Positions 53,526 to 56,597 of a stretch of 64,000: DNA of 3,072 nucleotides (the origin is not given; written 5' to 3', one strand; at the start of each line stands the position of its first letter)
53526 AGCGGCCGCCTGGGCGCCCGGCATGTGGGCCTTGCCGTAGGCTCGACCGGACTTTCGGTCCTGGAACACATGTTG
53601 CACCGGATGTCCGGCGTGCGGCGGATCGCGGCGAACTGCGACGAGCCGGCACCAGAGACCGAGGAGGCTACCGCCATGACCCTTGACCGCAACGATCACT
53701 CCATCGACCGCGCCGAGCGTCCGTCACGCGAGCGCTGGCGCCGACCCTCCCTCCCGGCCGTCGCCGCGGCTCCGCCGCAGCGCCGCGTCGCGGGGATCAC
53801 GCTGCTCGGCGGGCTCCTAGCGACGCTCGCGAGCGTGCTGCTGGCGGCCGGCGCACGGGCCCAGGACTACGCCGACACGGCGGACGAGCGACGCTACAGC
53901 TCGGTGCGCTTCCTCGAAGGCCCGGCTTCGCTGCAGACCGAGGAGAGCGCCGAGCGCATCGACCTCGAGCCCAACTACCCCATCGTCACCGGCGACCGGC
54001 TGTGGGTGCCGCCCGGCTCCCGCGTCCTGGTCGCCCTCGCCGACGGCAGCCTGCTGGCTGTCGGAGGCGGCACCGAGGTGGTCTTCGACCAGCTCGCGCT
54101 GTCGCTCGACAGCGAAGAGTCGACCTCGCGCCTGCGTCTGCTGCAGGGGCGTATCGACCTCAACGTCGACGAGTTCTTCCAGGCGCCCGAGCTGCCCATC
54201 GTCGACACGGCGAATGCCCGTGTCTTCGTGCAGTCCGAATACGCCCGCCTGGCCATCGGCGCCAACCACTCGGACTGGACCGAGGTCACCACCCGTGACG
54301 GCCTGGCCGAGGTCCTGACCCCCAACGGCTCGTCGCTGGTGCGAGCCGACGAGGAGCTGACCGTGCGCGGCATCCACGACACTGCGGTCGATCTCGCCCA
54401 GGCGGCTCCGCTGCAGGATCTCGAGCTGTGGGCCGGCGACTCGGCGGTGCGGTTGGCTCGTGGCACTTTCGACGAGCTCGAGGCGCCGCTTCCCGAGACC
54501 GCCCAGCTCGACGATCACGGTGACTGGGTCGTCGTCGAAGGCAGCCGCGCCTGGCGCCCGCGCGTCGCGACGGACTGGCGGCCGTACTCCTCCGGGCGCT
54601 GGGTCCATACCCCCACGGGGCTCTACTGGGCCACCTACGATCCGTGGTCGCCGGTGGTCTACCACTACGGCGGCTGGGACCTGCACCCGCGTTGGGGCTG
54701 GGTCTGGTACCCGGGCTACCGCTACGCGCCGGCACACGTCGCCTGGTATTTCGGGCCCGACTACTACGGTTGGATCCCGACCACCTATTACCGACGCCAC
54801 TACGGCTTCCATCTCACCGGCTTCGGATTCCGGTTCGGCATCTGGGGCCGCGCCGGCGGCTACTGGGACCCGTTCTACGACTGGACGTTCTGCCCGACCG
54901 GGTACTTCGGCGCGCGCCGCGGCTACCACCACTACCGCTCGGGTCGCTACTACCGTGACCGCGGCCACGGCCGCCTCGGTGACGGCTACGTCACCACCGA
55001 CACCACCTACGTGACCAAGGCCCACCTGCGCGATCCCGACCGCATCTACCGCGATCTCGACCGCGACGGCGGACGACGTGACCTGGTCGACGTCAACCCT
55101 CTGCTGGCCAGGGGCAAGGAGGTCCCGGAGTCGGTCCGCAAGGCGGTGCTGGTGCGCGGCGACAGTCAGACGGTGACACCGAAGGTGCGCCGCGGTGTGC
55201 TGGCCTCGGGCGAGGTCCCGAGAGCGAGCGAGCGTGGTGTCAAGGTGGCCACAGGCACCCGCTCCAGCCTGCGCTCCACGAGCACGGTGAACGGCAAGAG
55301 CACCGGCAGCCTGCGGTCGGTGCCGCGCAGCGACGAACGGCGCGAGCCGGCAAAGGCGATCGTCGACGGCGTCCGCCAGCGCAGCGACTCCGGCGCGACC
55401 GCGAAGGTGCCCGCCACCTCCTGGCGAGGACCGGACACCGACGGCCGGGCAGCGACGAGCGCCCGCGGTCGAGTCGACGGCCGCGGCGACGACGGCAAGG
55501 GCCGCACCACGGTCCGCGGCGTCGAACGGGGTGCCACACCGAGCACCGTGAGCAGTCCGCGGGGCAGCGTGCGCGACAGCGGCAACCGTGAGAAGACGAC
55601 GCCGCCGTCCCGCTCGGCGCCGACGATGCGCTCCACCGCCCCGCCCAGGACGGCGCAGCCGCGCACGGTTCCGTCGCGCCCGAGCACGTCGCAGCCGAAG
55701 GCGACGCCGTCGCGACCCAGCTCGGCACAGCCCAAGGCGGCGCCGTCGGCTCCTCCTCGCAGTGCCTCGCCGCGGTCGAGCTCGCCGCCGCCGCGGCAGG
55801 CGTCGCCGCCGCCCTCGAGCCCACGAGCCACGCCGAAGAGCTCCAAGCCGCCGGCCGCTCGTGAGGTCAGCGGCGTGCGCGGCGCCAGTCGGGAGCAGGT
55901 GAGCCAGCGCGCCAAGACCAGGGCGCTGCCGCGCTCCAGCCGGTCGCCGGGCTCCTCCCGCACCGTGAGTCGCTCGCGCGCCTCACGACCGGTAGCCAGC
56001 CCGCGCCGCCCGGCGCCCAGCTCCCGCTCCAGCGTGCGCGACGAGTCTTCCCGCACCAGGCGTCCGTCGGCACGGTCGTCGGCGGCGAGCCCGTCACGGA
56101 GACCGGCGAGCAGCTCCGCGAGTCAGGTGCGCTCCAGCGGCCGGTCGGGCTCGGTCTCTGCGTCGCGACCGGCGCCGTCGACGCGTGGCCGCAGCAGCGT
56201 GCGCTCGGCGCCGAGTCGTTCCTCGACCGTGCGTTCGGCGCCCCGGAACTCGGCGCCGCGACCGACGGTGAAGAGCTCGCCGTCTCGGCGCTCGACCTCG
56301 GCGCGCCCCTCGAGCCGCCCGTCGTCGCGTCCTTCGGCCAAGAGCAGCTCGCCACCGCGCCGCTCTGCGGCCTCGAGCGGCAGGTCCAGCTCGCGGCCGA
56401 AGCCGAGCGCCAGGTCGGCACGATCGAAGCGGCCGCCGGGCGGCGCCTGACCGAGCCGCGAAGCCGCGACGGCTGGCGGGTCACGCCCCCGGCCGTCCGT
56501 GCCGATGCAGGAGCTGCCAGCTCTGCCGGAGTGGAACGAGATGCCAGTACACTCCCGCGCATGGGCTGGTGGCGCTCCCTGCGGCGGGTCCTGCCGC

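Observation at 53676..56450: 925-aa protein combining a FecR-like domain, a Trp/Tyr/Gly-rich block and a 450-aa Arg/Ser/Pro-rich tail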

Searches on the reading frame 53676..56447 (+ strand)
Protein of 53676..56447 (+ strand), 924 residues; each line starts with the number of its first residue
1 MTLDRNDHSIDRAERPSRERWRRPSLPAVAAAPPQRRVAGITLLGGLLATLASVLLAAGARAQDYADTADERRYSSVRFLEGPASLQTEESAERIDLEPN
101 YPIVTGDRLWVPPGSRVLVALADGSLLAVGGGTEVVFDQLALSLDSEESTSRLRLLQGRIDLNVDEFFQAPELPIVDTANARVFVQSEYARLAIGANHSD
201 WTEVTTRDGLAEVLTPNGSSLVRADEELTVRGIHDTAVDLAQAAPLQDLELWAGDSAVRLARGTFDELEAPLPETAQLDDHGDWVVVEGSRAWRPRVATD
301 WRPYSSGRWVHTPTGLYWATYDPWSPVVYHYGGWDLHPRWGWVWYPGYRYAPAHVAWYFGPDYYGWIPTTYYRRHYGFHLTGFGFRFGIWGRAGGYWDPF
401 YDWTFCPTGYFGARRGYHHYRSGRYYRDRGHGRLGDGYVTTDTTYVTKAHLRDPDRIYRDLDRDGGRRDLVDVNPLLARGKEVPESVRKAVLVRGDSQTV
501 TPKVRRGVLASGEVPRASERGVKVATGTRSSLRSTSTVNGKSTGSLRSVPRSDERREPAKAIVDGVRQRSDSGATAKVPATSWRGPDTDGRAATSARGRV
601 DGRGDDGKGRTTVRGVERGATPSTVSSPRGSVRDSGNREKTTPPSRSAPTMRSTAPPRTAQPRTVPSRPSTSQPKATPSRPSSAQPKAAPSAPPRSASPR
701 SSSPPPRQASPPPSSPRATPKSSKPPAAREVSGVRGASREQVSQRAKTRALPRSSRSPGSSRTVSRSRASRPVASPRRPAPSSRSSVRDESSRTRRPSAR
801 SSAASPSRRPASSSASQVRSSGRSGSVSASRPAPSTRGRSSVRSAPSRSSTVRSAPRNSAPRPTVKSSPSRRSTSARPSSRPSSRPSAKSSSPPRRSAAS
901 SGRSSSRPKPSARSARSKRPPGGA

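Call 4: search_protein_families(library=pfam, proteins=[window:53676-56447:+], max_evalue=1)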
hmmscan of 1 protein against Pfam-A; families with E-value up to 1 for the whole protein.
window:53676-56447:+ (924 aa): 2 families
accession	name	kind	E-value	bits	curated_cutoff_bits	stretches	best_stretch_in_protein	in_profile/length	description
PF20245.3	DUF6600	-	1.2e-21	77.1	27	1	276-370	2-99/102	Family of unknown function (DUF6600)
PF04773.18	FecR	-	2.2e-05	25.3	24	1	107-209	1-94/97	FecR protein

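Call 5: search_protein_families(library=ncbifam, proteins=[window:53676-56447:+], max_evalue=1)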
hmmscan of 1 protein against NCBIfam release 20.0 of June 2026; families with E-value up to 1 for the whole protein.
window:53676-56447:+ (924 aa): 0 families

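Call 76: list_cluster_members(proteins=[window:53676-56447:+, L086:3047-5887:+, L085:2912-5887:+])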
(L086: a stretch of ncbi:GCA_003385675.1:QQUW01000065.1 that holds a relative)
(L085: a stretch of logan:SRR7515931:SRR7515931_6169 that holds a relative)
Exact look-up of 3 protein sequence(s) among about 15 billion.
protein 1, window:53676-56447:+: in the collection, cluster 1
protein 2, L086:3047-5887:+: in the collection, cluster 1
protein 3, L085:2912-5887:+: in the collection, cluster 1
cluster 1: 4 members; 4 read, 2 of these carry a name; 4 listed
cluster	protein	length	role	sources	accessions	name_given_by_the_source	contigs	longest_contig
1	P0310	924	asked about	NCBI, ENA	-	-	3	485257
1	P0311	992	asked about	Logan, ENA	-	-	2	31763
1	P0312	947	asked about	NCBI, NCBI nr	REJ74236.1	MAG: hypothetical protein DWQ30_22090 [Acidobacteria bacterium] | MAG: hypothetical protein DWQ30_22090 [Acidobacteriota bacterium]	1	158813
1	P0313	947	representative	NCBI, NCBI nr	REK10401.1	MAG: hypothetical protein DWQ36_04420 [Acidobacteria bacterium] | MAG: hypothetical protein DWQ36_04420 [Acidobacteriota bacterium]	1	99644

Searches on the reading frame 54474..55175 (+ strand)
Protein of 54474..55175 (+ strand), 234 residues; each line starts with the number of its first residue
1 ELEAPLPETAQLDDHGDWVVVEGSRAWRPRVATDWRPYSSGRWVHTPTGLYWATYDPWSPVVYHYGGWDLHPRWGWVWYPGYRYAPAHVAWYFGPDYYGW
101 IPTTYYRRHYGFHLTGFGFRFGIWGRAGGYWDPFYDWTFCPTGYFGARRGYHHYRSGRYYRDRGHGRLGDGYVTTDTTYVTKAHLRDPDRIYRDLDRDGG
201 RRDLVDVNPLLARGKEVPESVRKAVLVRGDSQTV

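Call 28: search_protein_representatives(protein=window:54474-55175:+)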
Query: 234 residues. Proteins with E-value up to 0.001 (for the whole library): 5944; up to 1e-10: 1281; up to 1e-30: 190. The best 150 are listed.
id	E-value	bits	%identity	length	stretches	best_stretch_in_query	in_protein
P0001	5.4e-128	442.7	82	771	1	1-232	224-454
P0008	1.1e-69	251.3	57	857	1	2-225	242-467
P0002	2.5e-67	243.6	53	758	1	2-229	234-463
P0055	2.5e-66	240.3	57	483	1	2-230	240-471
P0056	1.4e-64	234.6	53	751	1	2-228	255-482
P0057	7.1e-60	219.1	56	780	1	8-226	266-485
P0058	2.1e-59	217.6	55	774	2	2-128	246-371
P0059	5.7e-59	216.2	50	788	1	12-233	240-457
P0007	1.7e-58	214.6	53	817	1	2-229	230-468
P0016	1.7e-57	211.3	51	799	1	2-228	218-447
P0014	2.2e-57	211.0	54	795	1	2-213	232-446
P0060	5.8e-57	209.6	49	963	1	2-228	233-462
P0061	1.1e-55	205.4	50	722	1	3-227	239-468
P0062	1.2e-55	205.3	57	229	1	27-213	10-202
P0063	6.2e-55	202.9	52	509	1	2-216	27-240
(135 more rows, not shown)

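Call 42: find_related_loci(query=A3, collection=genome_contigs, flank=6000)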
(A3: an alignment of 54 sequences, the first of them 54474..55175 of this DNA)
Query A3 (234 aa) in genome_contigs; peptide patterns used: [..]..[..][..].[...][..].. (x = any residue, [..] = any of these).
600 stretches matched a pattern (row limit reached: there are more); 552 encode a relative of the query (tblastn E <= 1e-3); the best 80 are kept; 80 distinct loci.
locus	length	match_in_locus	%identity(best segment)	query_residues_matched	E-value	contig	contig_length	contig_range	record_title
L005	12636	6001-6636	52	12-226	1e-65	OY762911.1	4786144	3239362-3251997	MAG: Thermoanaerobaculia bacterium isolate 14c23368-4dca-4d55-9b94-f295180eceef genome assembly, chromosome: 1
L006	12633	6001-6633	50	12-225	3e-63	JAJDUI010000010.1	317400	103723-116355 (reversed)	MAG: Thermoanaerobaculia bacterium isolate jk18x1bzbins.73 k141_550747, whole genome shotgun sequence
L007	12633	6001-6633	50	12-225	1e-62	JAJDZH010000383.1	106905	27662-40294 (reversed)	MAG: Thermoanaerobaculia bacterium isolate jk18x40bins.27 k141_54037, whole genome shotgun sequence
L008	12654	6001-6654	48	10-231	5e-62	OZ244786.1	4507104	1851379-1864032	MAG: Candidatus Multivorans sp. isolate 506956bb-d3ba-4b36-a8b3-9439da49a84d genome assembly, chromosome: 1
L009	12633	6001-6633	50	12-225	6e-62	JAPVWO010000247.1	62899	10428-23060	MAG: Candidatus Multivorans thiocomprendens isolate r_rhhh15 Seq247, whole genome shotgun sequence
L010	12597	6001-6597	53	12-213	9e-61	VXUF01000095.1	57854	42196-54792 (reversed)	MAG: Holophagales bacterium isolate SB0666_bin_22 NODE_202_length_57854_cov_6.478590, whole genome shotgun sequence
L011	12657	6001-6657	48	10-232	2e-60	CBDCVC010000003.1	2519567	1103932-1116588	MAG: Candidatus Multivorans sp. isolate d43f0643-08c3-4d58-9c0e-53586e9ec49c genome assembly, contig: contig_3, whole ge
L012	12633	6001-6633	49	12-225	5e-59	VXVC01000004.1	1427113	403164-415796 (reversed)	MAG: Holophagales bacterium isolate SB0667_bin_1 NODE_1_length_1427113_cov_24.092931, whole genome shotgun sequence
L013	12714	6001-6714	50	2-229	1e-58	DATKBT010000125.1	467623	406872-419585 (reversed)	MAG TPA_asm: Thermoanaerobaculia bacterium isolate SMAG_U14427 k141_1464403, whole genome shotgun sequence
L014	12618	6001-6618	50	10-217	4e-57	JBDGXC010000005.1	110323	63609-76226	MAG: Gemmatimonadota bacterium isolate M3-22_Bin_290 M3-22_Bin_290_scaffold_138, whole genome shotgun sequence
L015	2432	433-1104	46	8-227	1e-53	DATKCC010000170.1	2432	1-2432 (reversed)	MAG TPA_asm: Thermoanaerobaculia bacterium isolate SMAG_U14436 k141_1614147, whole genome shotgun sequence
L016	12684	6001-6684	43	9-234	2e-52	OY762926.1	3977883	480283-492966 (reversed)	MAG: Gemmatimonadota bacterium isolate 6e3ee631-f785-49ea-85f7-2f24cfa146af genome assembly, chromosome: 1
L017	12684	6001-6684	44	9-234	1e-52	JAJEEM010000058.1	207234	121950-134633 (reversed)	MAG: Gemmatimonadetes bacterium isolate p16x34bins.34 k141_963358, whole genome shotgun sequence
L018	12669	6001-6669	46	8-227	4e-48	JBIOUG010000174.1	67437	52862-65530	MAG: Thermoanaerobaculia bacterium isolate MAG140 k127_495904, whole genome shotgun sequence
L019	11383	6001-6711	46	8-234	4e-48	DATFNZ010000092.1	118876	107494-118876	MAG TPA_asm: Thermoanaerobaculia bacterium isolate SMAG_U9264 k141_1688356, whole genome shotgun sequence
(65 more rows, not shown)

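Call 44: predict_structure(alignment_id=A3)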
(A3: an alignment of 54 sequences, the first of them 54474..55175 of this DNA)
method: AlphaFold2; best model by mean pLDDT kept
length: 234 residues; sequences in the alignment: 54
mean_pLDDT: 88.6   pTM: 0.86
mean pLDDT of the five models: 88.6, 87.9, 85.4, 84.2, 83.3
residues with pLDDT >= 90: 162; 70-90: 48; 50-70: 17; < 50: 7
segments of 3 or more residues with pLDDT < 50: 230-234
pLDDT, mean of each block of 10 residues (from residue 1): 63 95 95 94 93 94 95 96 93 96 94 73 92 97 91 97 96 91 83 75 84 93 79 36
secondary structure, 60 per line:
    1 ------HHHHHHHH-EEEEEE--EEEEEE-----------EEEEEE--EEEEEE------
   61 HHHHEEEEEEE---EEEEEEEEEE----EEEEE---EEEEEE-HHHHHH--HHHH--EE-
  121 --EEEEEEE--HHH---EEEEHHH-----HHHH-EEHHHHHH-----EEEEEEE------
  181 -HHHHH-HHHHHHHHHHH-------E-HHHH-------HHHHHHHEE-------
elements in order: H7-14 E16-21 E24-29 E41-46 E49-54 H61-64 E65-71 E75-84 E89-93 E97-102 H104-109 H112-115 E123-129 E138-141 H150-153 H157-162 E168-174 H182-186 H188-198 H208-211 H219-225

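Call 56: fold_search(model_id=the predicted structure, library=pdb)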
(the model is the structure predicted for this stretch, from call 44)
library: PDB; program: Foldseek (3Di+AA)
matches with E <= 10: 20; with E <= 0.001: 0
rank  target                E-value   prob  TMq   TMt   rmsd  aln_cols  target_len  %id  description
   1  5ec5_B                1.5e+00  0.06  0.15  0.13   9.5       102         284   11  Crystal structure of lysenin pore (released 2016-05-18)
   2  9f90_H                1.6e+00  0.02  0.13  0.20  15.1       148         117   12  Crystal structure of a designed three-motif Respiratory Syncytial Virus immunogen in complex with motavizumab fab (released 2025-05-21)
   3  3c0d_B                1.8e+00  0.04  0.11  0.19  11.6       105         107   18  Crystal structure of the putative nitrite reductase NADPH (small subunit) oxidoreductase protein Q87HB1. Northeast Str (released 2008-03-04)
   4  5xya                  2.0e+00  0.04  0.14  0.03  12.4       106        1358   10  Crystal structure of a serine protease from Streptococcus species (released 2018-08-08)
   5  7edd                  2.9e+00  0.03  0.13  0.03  12.7       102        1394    8  Crystal structure of a serine protease from Streptococcus pyogenes (released 2021-05-12)
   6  5v47_A                3.1e+00  0.02  0.13  0.13   9.4       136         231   10  Crystal structure of the SR1 domain of lizard sacsin (released 2017-05-24)
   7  5ec5_F                3.9e+00  0.03  0.14  0.13   9.6        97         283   11  Crystal structure of lysenin pore (released 2016-05-18)
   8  8otz_AV               4.7e+00  0.01  0.11  0.09  17.2       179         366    9  48-nm repeat of the native axonemal doublet microtubule from bovine sperm (released 2023-11-22)
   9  5xyr                  5.0e+00  0.02  0.14  0.03  12.6       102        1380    8  Crystal structure of a serine protease from Streptococcus species (released 2018-08-08)
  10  5v47_B                5.0e+00  0.01  0.13  0.13   9.2       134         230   10  Crystal structure of the SR1 domain of lizard sacsin (released 2017-05-24)
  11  5dmu                  5.0e+00  0.01  0.15  0.14  18.0       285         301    9  Structure of the NHEJ polymerase from Methanocella paludicola (released 2015-10-07)
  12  2gp4_B                6.3e+00  0.01  0.09  0.05  15.9        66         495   11  Structure of [FeS]cluster-free Apo Form of 6-Phosphogluconate Dehydratase from Shewanella oneidensis (released 2006-05-09)
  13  9e2g_0R               6.3e+00  0.01  0.13  0.11  14.4       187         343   13  Cryo-EM structure of 48 nm repeat of microtubule doublet from T. brucei flagellum (released 2025-03-12)
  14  9n0p_B                6.7e+00  0.01  0.10  0.05  14.4       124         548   12  Cryo EM structure of the Open tetramer of Rv2531c from Mycobacterium Tuberculosis. (released 2025-11-26)
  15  9n73_LU               7.1e+00  0.01  0.08  0.05  11.9        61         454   13  SSU processome maturation and disassembly, State G (released 2025-10-29)
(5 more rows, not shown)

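Call 68: search_protein_families(library=pfam, alignment_id=A4, max_evalue=0.0001)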
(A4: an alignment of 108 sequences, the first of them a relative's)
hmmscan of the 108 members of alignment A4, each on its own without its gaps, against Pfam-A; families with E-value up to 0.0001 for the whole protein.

A. member 1, L014:3032-3883:+ (284 aa): 2 families
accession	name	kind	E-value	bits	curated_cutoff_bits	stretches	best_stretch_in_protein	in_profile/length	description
PF17131.11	LolA_like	-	4.1e-64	216.1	30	1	99-282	2-184/184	Outer membrane lipoprotein-sorting protein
PF07044.18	DUF1329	-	1.7e-07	31.3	23.1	0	98-175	139-223/368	Protein of unknown function (DUF1329)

B. families by the number of members that match (of 108 scanned): 92 families (the first 25 are shown)
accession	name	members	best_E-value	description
PF00149.33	Metallophos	8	2.3e-18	Calcineurin-like phosphoesterase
PF12850.12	Metallophos_2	7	1.9e-22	Calcineurin-like phosphoesterase superfamily domain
PF00027.35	cNMP_binding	6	2e-21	Cyclic nucleotide-binding domain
PF00924.24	MS_channel_2nd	6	3.7e-17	Mechanosensitive ion channel, beta-domain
PF21082.3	MS_channel_3rd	6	3.8e-11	Mechanosensitive ion channel MscS, C-terminal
PF00004.35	AAA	5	1.6e-16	ATPase family associated with various cellular activities (AAA)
PF07728.20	AAA_5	5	1.4e-07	AAA domain (dynein-related subfamily)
PF00158.32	Sigma54_activat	4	2.1e-72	Sigma-54 interaction domain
PF25601.1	AAA_lid_14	4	1.8e-25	AAA+ ATPase lid domain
PF00072.30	Response_reg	4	3e-25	Response regulator receiver domain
PF14532.12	Sigma54_activ_2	4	2.4e-21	Sigma-54 interaction domain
PF02954.25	HTH_8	4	2.3e-11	Bacterial regulatory protein, Fis family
PF07228.17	SpoIIE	3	1.4e-41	Stage II sporulation protein E (SpoIIE)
PF01202.28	SKI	3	1.2e-39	Shikimate kinase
PF00132.30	Hexapep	3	7.5e-19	Bacterial transferase hexapeptide (six repeats)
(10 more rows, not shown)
